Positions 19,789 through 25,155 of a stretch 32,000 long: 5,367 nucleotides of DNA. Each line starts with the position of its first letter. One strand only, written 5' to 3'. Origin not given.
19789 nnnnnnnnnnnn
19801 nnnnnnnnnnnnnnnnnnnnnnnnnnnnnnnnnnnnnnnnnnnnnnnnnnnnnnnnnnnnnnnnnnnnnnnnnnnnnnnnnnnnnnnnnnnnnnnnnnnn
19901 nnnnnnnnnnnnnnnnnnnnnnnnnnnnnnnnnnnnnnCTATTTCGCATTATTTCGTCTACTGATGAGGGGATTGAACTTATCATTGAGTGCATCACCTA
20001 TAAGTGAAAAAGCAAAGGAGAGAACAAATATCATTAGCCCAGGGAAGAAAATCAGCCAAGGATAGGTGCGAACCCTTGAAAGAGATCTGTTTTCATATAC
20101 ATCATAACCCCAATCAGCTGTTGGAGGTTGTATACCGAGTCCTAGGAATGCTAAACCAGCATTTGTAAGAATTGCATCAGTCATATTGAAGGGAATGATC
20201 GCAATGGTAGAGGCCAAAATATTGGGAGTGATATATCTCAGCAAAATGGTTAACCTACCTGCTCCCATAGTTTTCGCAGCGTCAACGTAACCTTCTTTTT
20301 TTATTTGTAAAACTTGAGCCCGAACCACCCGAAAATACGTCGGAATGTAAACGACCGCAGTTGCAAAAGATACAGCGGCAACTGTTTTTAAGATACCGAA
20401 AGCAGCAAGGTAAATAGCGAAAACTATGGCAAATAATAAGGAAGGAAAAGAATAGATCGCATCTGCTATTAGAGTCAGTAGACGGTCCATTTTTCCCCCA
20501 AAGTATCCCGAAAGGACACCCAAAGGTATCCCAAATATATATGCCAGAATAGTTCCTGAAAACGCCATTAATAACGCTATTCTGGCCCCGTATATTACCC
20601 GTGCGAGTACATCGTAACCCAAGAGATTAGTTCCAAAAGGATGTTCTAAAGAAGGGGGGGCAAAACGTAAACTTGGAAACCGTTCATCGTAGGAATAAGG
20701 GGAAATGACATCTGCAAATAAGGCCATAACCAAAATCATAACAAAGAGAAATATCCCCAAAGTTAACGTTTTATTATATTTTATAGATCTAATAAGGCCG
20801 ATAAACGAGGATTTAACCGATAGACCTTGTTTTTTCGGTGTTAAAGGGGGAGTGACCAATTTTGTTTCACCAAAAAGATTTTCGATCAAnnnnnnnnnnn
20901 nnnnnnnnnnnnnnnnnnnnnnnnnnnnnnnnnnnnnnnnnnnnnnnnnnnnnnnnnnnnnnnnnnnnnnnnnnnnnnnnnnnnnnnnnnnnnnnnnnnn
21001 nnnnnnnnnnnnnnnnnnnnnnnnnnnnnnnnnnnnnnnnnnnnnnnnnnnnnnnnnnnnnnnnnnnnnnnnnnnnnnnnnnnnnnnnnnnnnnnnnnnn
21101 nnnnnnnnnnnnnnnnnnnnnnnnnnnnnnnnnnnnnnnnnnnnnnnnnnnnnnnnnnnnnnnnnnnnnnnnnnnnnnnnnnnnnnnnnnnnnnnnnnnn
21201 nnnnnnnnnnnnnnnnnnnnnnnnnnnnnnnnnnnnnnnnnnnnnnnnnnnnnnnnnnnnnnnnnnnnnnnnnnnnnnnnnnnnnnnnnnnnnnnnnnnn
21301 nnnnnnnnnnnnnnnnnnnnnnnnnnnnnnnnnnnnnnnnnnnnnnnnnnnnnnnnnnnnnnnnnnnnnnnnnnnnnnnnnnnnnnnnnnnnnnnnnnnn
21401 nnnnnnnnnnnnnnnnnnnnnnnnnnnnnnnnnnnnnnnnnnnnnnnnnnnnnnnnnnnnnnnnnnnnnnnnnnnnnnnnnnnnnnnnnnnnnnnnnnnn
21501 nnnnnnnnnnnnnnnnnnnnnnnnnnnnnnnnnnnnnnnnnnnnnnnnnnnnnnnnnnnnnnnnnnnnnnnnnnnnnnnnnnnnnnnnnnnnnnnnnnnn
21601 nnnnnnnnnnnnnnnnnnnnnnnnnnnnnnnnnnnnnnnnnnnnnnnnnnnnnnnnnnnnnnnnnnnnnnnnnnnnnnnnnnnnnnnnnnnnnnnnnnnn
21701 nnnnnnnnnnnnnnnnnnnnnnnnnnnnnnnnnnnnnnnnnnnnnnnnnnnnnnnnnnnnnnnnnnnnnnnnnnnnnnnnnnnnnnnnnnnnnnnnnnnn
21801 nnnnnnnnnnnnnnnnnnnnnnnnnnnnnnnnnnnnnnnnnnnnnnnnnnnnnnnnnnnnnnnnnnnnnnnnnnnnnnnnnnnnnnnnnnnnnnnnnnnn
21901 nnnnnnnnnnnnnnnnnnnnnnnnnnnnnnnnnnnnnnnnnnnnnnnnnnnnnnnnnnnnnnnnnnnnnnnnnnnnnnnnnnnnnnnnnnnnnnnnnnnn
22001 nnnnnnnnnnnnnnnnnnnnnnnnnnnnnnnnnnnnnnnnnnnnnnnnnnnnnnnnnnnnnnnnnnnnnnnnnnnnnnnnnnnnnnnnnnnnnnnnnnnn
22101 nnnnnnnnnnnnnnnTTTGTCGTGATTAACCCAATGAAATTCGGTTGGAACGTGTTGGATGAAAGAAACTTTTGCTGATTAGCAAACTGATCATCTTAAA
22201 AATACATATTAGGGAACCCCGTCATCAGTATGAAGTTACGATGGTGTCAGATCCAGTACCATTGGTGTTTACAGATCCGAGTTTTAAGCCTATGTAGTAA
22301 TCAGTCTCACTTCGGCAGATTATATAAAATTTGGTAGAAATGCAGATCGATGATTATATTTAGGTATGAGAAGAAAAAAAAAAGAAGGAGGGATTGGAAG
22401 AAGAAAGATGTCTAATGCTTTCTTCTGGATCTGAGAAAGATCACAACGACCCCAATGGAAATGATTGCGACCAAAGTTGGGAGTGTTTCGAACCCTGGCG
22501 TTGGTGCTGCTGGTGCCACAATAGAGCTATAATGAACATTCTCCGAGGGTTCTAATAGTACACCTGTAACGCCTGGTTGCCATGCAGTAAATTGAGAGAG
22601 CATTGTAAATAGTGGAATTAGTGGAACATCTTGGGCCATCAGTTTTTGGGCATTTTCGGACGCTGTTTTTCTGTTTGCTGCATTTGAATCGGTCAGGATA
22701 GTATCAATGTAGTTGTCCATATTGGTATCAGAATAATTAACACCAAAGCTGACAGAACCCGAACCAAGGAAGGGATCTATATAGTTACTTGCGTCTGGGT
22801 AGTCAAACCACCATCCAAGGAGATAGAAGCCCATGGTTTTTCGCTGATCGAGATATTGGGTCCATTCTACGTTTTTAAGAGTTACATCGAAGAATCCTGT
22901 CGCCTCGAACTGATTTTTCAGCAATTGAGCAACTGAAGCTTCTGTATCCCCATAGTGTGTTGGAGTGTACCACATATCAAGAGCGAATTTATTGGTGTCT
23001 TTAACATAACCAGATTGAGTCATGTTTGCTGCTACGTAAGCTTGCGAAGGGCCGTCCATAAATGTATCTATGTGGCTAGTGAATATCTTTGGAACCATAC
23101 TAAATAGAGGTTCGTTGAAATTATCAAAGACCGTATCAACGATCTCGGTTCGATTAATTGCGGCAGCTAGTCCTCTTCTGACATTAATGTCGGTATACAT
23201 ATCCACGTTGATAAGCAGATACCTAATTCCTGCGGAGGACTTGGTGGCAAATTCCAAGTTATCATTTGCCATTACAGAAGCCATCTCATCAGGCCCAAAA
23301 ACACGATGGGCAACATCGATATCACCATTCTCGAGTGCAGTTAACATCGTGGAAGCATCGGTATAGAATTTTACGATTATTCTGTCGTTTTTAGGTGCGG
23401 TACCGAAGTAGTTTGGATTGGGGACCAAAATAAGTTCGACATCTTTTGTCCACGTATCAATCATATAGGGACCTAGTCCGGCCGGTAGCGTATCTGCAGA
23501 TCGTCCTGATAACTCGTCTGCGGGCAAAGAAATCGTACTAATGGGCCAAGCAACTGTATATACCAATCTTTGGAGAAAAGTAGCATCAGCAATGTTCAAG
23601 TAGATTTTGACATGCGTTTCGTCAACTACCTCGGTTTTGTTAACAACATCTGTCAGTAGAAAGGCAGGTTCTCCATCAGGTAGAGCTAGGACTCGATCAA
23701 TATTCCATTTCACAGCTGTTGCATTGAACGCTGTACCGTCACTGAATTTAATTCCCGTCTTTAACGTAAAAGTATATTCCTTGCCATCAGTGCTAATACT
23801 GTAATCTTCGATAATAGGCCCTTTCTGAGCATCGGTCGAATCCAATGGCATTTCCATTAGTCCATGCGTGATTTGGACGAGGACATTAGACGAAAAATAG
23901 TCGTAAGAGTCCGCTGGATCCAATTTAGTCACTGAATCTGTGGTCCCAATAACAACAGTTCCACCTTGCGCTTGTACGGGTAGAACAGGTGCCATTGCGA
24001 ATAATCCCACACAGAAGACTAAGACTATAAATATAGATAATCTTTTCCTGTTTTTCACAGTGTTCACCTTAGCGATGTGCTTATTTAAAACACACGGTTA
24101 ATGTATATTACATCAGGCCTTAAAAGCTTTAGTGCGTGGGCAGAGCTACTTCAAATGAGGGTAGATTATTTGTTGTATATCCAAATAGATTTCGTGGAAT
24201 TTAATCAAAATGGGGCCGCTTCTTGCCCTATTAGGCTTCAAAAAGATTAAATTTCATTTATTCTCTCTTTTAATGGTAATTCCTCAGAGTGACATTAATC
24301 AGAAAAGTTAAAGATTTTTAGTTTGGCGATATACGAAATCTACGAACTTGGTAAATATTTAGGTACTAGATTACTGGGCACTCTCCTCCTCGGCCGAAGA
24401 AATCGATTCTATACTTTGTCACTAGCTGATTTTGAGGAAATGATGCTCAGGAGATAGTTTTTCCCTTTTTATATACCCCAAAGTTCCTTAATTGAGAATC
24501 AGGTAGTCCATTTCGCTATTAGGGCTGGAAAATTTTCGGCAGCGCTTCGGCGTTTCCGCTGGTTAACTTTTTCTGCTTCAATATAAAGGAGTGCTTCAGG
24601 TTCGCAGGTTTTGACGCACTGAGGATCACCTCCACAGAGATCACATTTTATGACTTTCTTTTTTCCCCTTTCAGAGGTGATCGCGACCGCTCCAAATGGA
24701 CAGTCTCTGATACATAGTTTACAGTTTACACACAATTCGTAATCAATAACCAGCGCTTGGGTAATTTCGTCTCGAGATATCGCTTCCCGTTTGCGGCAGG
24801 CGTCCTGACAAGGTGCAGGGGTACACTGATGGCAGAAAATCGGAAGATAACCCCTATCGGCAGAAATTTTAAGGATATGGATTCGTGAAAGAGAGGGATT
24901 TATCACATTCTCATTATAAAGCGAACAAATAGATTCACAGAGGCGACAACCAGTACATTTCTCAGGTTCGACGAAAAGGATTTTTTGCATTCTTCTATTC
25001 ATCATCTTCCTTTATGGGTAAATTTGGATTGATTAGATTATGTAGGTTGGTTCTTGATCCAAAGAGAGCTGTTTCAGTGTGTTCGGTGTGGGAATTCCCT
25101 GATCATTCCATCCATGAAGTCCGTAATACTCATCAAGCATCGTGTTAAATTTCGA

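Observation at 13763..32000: Dispersed anaerobic benzoyl-CoA ring-reduction pathway (bcrC-bcrB, dch, had-like) in a probable Asgard archaeon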

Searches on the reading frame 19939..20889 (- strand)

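Call 3: search_protein_families(library=pfam, proteins=[window:19939-20889:-])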
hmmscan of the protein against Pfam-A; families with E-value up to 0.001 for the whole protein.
window:19939-20889:- (316 aa): 2 families
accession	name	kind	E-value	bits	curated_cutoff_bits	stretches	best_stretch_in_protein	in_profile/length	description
PF00528.27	BPD_transp_1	-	4.5e-28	98.7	26.4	1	120-304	1-181/184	Binding-protein-dependent transport system inner membrane component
PF12911.12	OppC_N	-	1.1e-07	32.1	23.9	1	34-79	8-53/53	N-terminal TM domain of oligopeptide transport permease C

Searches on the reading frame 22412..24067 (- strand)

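Call 3: search_protein_families(library=pfam, proteins=[window:22412-24067:-])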
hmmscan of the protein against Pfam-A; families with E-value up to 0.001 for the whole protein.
window:22412-24067:- (551 aa): 1 family
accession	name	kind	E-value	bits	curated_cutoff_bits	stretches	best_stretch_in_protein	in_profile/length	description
PF00496.27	SBP_bac_5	-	6.9e-69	233.1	32.4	1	86-438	7-365/368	Bacterial extracellular solute-binding proteins, family 5 Middle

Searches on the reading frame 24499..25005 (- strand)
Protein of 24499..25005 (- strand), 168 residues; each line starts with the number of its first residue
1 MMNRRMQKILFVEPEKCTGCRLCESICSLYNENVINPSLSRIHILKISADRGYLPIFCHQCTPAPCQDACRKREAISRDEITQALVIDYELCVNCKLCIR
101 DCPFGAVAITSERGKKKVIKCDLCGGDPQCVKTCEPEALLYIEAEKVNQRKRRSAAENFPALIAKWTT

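Call 3: search_protein_families(library=pfam, proteins=[window:24499-25005:-])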
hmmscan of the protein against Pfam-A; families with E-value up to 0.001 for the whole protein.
window:24499-25005:- (168 aa): 9 families
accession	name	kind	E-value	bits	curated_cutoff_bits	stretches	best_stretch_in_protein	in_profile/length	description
PF12838.12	Fer4_7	-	5.2e-11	43.3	27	1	58-106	2-52/52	4Fe-4S dicluster domain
PF12837.12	Fer4_6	-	2.1e-09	37.3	25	2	86-106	3-23/24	4Fe-4S binding domain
PF13247.11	Fer4_11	-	2.7e-09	37.6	26.2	1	53-139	5-95/100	4Fe-4S dicluster domain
PF00037.32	Fer4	-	5.8e-09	35.8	21.1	2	86-107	2-23/24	4Fe-4S binding domain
PF13237.11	Fer4_10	-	5.2e-08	33.1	25.5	1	85-134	2-52/53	4Fe-4S dicluster domain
PF14697.11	Fer4_21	-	1.2e-07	32.2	35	0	58-107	8-57/59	4Fe-4S dicluster domain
PF12797.12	Fer4_2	-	5.1e-07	29.7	24.5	1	10-27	3-20/22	4Fe-4S binding domain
PF12800.12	Fer4_4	-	9.8e-07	29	24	0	90-105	2-17/17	4Fe-4S binding domain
PF13187.11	Fer4_9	-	1e-06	29.1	27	1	92-137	2-50/52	4Fe-4S dicluster domain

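Call 6: search_protein_families(library=ncbifam, proteins=[window:24499-25005:-], max_evalue=0.01)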
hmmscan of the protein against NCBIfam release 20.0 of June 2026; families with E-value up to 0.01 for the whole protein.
window:24499-25005:- (168 aa): 60 families (the best 25 are shown)
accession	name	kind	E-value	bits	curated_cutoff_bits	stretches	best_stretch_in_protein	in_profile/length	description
NF045766.1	PhenlGlyoxDHPadI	equivalog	2.7e-25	89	700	1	9-150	6-144/443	NADH-dependent phenylglyoxylate dehydrogenase subunit beta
NF009408.0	PRK12769.1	equivalog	5.5e-18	64.4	1003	1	6-153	1-156/659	formate-dependent uric acid utilization protein AegA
NF007382.0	PRK09898.1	equivalog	4e-16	59.2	213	1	7-147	58-206/208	ferredoxin-like protein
NF007658.0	PRK10330.1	equivalog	1.5e-15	57.1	260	1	6-157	1-174/181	electron transport protein HydN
NF009451.0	PRK12809.1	equivalog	8.7e-14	50.7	1154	1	6-152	1-147/639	formate-dependent uric acid utilization protein YgfT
TIGR02951.1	DMSO_dmsB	equivalog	3.7e-13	49.8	214.1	1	53-147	59-156/161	DMSO/selenate family reductase complex B subunit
TIGR01582.1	FDH-beta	equivalog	7.1e-10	38.5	334.7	1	58-153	93-191/283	formate dehydrogenase subunit beta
NF038355.1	FDH3_beta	equivalog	8.1e-10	39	240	1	11-141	6-137/180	formate dehydrogenase FDH3 subunit beta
NF045715.1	sulf_resp_HmcB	equivalog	3.2e-09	36.3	420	1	53-152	102-206/307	sulfate respiration complex iron-sulfur protein HmcB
TIGR04105.1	FeFe_hydrog_B1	subfamily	3.5e-09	35.9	450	1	63-111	163-209/462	monomeric [FeFe] hydrogenase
TIGR03149.1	cyt_nit_nrfC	equivalog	1.7e-08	34.1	377.6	1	56-146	92-186/225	cytochrome c nitrite reductase Fe-S protein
NF045797.1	DsrO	equivalog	4.4e-08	32.8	200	1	52-135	97-194/235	sulfate reduction electron transfer complex DsrMKJOP subunit DsrO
TIGR01944.1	rnfB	subfamily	8.5e-08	32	68.7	1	80-153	103-175/190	RnfABCDGE type electron transport complex subunit B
NF008134.0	PRK10882.1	equivalog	1e-07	31.3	263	1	53-155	108-220/329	hydrogenase 2 operon protein HybA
TIGR02179.1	PorD_KorD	subfamily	1.5e-07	31.4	60.05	2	86-142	21-75/78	2-oxoacid:acceptor oxidoreductase, delta subunit, pyruvate/2-ketoisovalerate family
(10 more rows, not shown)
